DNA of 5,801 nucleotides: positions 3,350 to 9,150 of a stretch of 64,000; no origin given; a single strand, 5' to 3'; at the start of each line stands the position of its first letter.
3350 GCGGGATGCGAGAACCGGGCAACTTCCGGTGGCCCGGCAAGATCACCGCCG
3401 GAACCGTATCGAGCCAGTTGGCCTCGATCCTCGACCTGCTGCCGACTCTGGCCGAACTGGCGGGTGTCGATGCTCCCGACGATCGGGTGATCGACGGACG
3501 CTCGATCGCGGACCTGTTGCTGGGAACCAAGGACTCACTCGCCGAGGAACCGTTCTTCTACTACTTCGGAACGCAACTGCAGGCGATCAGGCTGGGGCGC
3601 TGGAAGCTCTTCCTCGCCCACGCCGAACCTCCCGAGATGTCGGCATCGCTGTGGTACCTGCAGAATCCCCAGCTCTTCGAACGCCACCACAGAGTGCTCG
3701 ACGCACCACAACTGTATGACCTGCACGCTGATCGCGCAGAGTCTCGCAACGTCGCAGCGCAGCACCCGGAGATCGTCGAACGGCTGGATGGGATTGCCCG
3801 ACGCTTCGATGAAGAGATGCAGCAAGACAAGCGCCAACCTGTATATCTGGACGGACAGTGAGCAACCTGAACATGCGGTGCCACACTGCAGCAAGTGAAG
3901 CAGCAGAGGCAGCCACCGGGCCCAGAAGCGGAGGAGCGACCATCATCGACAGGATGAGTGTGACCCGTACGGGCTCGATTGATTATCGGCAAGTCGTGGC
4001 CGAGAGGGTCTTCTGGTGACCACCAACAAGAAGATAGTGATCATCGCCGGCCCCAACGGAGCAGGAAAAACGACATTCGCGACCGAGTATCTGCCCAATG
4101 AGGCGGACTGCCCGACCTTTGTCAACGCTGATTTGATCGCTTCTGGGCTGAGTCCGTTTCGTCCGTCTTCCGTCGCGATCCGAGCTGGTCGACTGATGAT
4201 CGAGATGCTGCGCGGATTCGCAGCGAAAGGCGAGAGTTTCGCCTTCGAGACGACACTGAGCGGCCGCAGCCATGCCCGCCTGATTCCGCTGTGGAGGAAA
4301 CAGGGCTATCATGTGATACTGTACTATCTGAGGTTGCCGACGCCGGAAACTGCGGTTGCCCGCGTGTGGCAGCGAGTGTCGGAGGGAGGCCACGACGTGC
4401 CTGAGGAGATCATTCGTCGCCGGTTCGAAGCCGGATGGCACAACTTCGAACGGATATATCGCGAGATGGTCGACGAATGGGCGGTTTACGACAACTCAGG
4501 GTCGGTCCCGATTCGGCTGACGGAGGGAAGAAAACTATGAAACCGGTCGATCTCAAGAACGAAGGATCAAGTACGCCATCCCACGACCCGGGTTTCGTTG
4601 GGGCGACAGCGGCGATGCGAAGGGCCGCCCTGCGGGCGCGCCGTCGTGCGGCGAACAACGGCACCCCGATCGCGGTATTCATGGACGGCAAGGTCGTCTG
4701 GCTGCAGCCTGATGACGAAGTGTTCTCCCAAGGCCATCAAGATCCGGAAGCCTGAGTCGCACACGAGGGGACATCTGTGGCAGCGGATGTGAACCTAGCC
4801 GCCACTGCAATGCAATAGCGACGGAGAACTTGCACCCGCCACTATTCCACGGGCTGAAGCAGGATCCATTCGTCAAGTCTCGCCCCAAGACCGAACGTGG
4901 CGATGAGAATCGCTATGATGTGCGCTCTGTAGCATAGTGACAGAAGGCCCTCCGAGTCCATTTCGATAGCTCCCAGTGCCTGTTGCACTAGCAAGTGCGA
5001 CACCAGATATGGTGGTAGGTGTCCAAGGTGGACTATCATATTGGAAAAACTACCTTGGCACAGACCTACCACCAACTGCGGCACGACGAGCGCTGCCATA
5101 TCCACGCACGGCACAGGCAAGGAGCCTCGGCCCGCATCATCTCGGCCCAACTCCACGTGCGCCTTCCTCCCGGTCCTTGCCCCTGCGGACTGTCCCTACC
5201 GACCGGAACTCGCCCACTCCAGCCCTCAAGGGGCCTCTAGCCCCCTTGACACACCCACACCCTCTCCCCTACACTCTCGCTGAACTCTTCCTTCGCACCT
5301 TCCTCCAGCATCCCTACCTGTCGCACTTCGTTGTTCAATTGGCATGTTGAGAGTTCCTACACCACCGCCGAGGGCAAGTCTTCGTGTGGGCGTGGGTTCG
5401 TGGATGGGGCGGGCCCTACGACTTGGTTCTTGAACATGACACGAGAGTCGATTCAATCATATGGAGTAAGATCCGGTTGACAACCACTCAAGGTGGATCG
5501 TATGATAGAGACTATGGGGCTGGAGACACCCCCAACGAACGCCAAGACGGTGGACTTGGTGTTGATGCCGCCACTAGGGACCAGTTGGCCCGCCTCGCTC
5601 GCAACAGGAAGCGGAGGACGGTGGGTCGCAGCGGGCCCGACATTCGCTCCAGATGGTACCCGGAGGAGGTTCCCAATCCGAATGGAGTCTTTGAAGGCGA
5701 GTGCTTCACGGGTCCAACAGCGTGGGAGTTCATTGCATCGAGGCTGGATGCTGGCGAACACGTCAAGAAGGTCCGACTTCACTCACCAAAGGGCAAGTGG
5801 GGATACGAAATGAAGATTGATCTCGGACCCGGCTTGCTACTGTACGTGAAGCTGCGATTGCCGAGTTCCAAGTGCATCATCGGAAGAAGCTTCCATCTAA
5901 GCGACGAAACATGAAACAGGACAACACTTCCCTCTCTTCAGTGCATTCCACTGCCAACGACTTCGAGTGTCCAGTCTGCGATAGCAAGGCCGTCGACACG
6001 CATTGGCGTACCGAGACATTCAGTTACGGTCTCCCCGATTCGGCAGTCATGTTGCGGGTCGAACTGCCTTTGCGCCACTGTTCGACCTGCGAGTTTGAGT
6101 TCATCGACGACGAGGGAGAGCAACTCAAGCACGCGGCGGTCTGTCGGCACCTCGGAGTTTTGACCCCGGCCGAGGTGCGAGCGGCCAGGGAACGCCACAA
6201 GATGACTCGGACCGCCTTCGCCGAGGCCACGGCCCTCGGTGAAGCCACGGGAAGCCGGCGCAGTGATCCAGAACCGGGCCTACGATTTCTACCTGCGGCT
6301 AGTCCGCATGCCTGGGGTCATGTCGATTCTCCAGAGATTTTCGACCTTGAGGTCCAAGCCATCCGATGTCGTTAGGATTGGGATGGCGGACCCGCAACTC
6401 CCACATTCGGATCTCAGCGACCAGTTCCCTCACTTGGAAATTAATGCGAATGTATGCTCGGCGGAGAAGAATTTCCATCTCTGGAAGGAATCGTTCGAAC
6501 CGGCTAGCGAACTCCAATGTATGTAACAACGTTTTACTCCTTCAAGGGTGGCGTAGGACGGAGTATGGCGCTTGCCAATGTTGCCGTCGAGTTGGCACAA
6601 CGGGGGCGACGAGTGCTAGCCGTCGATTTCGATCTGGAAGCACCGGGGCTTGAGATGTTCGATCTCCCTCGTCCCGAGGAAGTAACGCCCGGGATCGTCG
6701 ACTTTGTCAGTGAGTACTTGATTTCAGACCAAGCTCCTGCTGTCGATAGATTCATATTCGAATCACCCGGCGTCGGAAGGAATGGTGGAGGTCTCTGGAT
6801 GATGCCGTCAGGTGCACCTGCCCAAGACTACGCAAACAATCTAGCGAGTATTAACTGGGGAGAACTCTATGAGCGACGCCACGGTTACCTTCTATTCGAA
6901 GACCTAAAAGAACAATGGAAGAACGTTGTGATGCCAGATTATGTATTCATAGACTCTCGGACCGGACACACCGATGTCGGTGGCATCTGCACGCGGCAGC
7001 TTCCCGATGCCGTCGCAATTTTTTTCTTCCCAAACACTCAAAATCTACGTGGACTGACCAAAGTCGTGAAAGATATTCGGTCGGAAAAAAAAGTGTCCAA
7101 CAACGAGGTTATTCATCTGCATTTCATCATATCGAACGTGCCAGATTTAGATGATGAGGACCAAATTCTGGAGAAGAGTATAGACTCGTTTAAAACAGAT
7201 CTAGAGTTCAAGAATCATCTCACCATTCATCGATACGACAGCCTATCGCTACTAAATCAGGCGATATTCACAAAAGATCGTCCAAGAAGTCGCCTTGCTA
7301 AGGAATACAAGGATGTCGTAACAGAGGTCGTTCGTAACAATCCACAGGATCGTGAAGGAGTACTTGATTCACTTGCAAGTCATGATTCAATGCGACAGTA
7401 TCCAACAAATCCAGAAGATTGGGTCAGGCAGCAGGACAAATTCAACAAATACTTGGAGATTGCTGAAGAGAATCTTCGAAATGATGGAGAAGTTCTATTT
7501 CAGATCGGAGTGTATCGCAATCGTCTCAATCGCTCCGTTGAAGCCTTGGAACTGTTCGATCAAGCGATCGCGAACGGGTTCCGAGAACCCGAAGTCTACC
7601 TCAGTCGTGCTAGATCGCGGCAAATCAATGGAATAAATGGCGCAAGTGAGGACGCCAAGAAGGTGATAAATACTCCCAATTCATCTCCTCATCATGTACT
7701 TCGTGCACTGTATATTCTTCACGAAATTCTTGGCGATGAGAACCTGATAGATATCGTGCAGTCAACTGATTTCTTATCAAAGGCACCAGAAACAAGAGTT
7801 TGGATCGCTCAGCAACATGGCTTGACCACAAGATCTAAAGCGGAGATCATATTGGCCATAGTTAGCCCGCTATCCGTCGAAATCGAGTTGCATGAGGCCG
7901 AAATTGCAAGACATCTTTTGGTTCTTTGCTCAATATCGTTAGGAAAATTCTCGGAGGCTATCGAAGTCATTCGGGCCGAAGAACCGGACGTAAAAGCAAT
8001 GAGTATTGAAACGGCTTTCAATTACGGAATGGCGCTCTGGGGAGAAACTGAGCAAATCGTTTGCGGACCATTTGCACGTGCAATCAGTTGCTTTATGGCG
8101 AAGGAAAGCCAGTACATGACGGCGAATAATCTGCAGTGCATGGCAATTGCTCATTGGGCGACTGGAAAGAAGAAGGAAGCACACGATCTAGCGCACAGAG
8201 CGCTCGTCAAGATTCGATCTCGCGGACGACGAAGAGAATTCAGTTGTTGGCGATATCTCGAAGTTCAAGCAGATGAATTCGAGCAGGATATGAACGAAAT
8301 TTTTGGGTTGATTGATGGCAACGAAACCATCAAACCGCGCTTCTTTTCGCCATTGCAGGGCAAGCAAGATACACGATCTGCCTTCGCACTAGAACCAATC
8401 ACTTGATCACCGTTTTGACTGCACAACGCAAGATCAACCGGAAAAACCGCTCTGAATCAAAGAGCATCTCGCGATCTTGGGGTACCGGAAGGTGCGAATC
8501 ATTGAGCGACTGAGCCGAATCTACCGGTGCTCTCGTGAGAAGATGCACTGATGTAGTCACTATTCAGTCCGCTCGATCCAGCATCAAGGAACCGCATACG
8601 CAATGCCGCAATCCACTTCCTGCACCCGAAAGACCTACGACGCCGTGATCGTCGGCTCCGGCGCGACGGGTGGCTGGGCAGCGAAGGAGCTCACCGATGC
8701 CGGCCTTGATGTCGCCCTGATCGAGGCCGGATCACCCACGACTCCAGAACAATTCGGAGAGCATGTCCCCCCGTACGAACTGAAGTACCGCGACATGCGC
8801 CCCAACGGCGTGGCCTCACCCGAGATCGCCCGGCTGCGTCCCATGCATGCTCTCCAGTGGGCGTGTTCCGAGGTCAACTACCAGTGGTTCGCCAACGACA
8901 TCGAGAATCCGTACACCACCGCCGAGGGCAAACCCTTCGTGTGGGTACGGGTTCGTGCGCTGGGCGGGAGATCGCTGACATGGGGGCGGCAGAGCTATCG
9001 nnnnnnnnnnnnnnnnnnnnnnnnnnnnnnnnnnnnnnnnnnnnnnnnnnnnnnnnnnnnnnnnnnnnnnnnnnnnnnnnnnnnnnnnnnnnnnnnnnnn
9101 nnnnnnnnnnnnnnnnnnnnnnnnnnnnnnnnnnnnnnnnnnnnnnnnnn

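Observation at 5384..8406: Coupled MqsR-like / MqsA-like / KGGVGR-ATPase-TPR cassette: candidate tripartite toxin-antitoxin-NTPase (defence-like) module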

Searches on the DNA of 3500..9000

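Call 94: search_rna_families(source=window, start=3500, end=9000, threshold=gathering)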
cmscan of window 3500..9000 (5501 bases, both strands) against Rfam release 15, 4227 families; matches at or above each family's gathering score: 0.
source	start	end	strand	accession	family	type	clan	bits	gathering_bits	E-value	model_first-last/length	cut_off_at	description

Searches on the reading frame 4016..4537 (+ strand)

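Call 4: search_protein_families(library=pfam, proteins=[window:4016-4537:+], max_evalue=1)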
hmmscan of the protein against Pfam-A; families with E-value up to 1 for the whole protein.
window:4016-4537:+ (174 aa): 19 families
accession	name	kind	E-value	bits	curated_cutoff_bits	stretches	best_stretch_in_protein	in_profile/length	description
PF06414.18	Zeta_toxin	-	2.6e-11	43.8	22.3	2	56-163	79-190/199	Zeta toxin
PF13671.12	AAA_33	-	2.4e-09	38.1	27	1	8-135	2-135/143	AAA domain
PF13479.12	AAA_24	-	0.0024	18.2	27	1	5-28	2-24/195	AAA domain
PF13476.12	AAA_23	-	0.0068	17.5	27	1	4-21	18-35/201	AAA domain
PF06745.19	ATPase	-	0.0082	16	26.6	1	5-30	19-44/231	KaiC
PF20720.3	nSTAND3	-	0.0092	16.1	27.2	1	3-23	15-35/155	Novel STAND NTPase 3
PF13401.12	AAA_22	-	0.011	16.5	27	1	4-36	4-37/130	AAA domain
PF13173.12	AAA_14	-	0.02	15.3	27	1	5-30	2-27/129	AAA domain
PF13191.12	AAA_16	-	0.025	15.5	32.6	1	6-64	25-82/167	AAA ATPase domain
PF00005.33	ABC_tran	-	0.031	15.3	25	1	5-22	11-28/137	ABC transporter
PF13481.12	AAA_25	-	0.033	14.2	27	1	5-25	33-53/195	AAA domain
PF13238.12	AAA_18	-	0.084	13.8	29.4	1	8-24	1-17/128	AAA domain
PF13555.12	AAA_29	-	0.12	12.6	27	1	6-21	23-38/61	P-loop containing region of AAA domain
PF02367.23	TsaE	-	0.16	12.4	26.6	1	3-26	19-42/128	Threonylcarbamoyl adenosine biosynthesis protein TsaE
PF02492.25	cobW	-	0.17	11.9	20.7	1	7-28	2-24/180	CobW/HypB/UreG, nucleotide-binding domain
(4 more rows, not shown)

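Call 5: search_protein_families(library=ncbifam, proteins=[window:4016-4537:+], max_evalue=1)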
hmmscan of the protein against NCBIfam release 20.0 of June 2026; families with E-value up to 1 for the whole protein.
window:4016-4537:+ (174 aa): 22 families
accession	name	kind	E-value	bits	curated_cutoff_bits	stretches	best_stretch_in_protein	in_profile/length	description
NF006744.0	PRK09270.1-3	equivalog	0.0039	16.6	281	1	3-25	21-43/213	nucleoside/nucleotide kinase family protein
NF005115.0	PRK06547.1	equivalog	0.0061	16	173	1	4-28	14-38/172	hypothetical protein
TIGR02173.1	cyt_kin_arch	equivalog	0.0081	16.2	102.1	0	7-24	2-19/169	(d)CMP kinase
TIGR03185.1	DNA_S_dndD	equivalog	0.014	13.9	245.85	1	3-21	26-44/650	DNA sulfur modification protein DndD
NF011100.0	PRK14527.1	equivalog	0.015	14.9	154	1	3-30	4-30/191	adenylate kinase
TIGR03574.1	selen_PSTK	equivalog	0.017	14.6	290.5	0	96-138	93-130/249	L-seryl-tRNA(Sec) kinase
NF010068.0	PRK13548.1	equivalog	0.028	13.5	261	1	6-21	32-47/261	heme ABC transporter ATP-binding protein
NF006746.0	PRK09270.1-5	subfamily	0.029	13.3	250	1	4-24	20-40/210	nucleoside/nucleotide kinase family protein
NF000355.4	ribo_prot_ABC_F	equivalog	0.037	12.9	380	1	4-21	338-355/499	ribosomal protection-like ABC-F family protein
TIGR00611.2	recf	equivalog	0.054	12.7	172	1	4-21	20-37/339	DNA replication/repair protein RecF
TIGR03263.1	guanyl_kin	equivalog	0.057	13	160.45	1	6-29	2-25/180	guanylate kinase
NF010335.0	PRK13764.1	equivalog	0.083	11.4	340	1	4-23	262-281/613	ATPase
NF008449.1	PRK11300.1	equivalog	0.09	12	362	1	4-21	30-47/255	high-affinity branched-chain amino acid ABC transporter ATP-binding protein LivG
TIGR03411.1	urea_trans_UrtD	equivalog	0.1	12.2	304.1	1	5-21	28-44/242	urea ABC transporter ATP-binding protein UrtD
TIGR02982.1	heterocyst_DevA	subfamily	0.15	11.6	295.8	1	4-23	30-49/220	ABC exporter ATP-binding subunit, DevA family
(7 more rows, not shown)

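Call 6: search_protein_families(library=padloc, proteins=[window:4016-4537:+], max_evalue=1)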
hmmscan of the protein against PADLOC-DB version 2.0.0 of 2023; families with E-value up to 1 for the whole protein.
window:4016-4537:+ (174 aa): 18 families
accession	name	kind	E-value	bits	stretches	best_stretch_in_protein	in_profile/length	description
PDLC02981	AriAB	-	0.0023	14.6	1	4-20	22-38/694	-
PDLC02663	DndD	-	0.0035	14.2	1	3-21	31-49/675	DndD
PDLC03865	LmuB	-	0.0046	13.2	1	5-21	31-47/1007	-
PDLC04140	mad8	-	0.0047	14.5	1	6-29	28-51/314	mads_8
PDLC02756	PbeC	-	0.0068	13.4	1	3-21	29-47/643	PbeC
PDLC04135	mad3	-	0.0086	13.6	1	5-22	22-39/374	mads_3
PDLC02668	DndD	-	0.0093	13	1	3-21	28-46/659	DndD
PDLC02914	ATPase-Toprim_I-B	-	0.01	13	1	3-23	23-43/443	-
PDLC04886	PDC-S06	-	0.012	12.5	1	2-29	22-48/727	-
PDLC05079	PDC-S73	-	0.018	11.9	1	4-24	190-210/752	-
PDLC03859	LmuB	-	0.022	11.9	1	4-21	23-40/611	-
PDLC04790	PDC-S01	-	0.032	10.9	1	3-29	25-52/422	-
PDLC00268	PtuA1|PtuA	-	0.043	11.2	1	3-23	23-43/411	AAA ATPase domain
PDLC02913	ATPase_I-A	-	0.045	10.9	1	3-22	72-91/508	-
PDLC04789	PDC-S01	-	0.052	10.6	1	3-39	15-51/375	-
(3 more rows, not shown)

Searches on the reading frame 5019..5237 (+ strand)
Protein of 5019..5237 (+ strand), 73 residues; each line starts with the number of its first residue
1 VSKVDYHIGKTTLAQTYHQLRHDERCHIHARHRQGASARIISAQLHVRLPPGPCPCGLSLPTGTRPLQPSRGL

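Call 4: search_protein_families(library=pfam, proteins=[window:5019-5237:+], max_evalue=1)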
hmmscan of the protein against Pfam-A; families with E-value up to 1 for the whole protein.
window:5019-5237:+ (73 aa): 3 families
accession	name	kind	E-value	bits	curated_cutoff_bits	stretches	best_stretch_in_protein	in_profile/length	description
PF13936.12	HTH_38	-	0.0054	16.9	27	1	17-45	2-30/44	Helix-turn-helix domain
PF25787.1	HTH_SB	-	0.011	16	43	1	20-47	7-34/53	Sleeping Beauty transposase HTH domain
PF01526.23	DDE_Tnp_Tn3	-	0.17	11.1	24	1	13-50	54-91/389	Tn3 transposase DDE domain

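Call 5: search_protein_families(library=ncbifam, proteins=[window:5019-5237:+], max_evalue=1)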
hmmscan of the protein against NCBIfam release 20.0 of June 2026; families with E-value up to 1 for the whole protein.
window:5019-5237:+ (73 aa): 1 family
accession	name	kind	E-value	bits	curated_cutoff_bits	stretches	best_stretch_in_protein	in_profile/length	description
NF033527.1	transpos_Tn3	equivalog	0.09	10.7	500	1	14-50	617-653/954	Tn3 family transposase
